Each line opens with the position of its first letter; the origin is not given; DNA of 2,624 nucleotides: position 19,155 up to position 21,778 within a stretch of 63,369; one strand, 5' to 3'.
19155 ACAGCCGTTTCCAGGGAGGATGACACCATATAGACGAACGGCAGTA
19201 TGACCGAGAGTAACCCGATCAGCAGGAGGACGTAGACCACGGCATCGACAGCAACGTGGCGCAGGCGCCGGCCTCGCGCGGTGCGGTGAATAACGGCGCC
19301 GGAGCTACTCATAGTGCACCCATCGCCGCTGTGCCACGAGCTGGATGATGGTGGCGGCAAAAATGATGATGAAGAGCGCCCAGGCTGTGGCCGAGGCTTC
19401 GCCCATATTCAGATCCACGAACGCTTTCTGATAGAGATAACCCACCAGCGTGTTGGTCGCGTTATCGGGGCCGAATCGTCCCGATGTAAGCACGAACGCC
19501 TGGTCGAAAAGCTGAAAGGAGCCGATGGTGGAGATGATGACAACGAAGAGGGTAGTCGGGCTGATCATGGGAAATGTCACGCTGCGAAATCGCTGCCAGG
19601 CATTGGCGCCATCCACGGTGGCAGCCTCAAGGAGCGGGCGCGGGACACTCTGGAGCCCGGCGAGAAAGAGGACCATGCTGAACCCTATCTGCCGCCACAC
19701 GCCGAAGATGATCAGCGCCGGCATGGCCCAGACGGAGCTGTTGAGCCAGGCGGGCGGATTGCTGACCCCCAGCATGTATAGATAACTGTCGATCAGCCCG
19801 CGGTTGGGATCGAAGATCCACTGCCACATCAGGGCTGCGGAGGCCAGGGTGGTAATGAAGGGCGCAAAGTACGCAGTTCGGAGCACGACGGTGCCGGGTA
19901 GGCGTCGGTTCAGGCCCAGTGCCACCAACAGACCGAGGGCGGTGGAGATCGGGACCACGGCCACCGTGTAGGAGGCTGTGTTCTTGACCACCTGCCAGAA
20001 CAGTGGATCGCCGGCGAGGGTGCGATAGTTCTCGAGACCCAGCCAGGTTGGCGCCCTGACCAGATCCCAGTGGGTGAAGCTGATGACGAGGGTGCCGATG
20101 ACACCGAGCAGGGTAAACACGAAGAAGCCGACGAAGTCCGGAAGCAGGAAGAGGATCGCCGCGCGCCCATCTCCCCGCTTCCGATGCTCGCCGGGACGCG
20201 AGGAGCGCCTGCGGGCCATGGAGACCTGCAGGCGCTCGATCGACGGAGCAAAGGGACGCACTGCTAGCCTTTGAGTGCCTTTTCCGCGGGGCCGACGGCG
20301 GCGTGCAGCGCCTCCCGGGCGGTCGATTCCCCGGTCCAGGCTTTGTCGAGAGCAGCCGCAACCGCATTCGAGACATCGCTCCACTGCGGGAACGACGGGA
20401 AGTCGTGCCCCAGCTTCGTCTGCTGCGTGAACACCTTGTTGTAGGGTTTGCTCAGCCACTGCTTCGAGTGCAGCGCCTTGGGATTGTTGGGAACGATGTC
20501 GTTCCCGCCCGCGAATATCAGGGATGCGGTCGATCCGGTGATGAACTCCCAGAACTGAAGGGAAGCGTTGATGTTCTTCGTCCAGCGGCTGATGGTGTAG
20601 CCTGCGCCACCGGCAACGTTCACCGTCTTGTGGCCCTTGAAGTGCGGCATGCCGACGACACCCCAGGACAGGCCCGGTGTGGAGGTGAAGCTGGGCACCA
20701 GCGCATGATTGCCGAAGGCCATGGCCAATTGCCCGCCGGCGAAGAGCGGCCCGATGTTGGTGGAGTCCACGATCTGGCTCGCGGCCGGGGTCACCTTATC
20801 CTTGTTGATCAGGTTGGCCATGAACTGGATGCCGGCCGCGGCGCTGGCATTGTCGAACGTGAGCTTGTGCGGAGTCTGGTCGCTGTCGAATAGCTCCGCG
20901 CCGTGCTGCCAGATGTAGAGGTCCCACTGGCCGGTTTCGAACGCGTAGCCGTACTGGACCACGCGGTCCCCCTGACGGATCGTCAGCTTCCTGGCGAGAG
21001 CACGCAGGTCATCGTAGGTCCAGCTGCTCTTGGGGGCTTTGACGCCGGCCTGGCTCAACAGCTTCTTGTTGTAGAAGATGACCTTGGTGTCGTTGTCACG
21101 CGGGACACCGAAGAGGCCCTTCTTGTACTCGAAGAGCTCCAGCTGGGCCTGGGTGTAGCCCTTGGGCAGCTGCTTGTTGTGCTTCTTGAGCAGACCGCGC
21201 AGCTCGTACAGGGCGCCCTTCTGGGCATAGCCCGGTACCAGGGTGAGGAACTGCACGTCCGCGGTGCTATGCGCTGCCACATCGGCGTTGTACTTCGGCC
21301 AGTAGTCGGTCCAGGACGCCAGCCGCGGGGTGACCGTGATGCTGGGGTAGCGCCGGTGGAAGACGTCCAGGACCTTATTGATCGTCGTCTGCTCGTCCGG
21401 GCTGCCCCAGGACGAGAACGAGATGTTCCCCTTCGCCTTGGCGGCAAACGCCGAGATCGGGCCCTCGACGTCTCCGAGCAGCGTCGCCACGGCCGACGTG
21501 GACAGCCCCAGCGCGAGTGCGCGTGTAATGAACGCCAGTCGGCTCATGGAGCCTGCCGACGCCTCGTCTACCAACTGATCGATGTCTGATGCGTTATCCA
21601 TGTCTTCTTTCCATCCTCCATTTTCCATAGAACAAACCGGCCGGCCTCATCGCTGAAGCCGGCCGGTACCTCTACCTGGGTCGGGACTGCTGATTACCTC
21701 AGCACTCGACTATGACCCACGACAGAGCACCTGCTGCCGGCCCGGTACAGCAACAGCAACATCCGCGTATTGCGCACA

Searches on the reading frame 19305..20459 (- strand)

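Call 75: search_protein_families(library=pfam, proteins=[window:19305-20459:-], max_evalue=0.00001)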
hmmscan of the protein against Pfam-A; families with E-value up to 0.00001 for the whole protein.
window:19305-20459:- (384 aa): 1 family
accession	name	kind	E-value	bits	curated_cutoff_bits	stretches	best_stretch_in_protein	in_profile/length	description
PF00528.27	BPD_transp_1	-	1.3e-13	51.5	26.4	1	173-376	2-178/184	Binding-protein-dependent transport system inner membrane component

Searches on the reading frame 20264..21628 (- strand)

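Call 75: search_protein_families(library=pfam, proteins=[window:20264-21628:-], max_evalue=0.00001)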
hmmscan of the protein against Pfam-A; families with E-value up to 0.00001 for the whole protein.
window:20264-21628:- (454 aa): 1 family
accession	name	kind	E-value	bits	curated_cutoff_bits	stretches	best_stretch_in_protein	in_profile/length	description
PF01547.30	SBP_bac_1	-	1.1e-27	98.3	26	1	78-366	5-303/307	Bacterial extracellular solute-binding protein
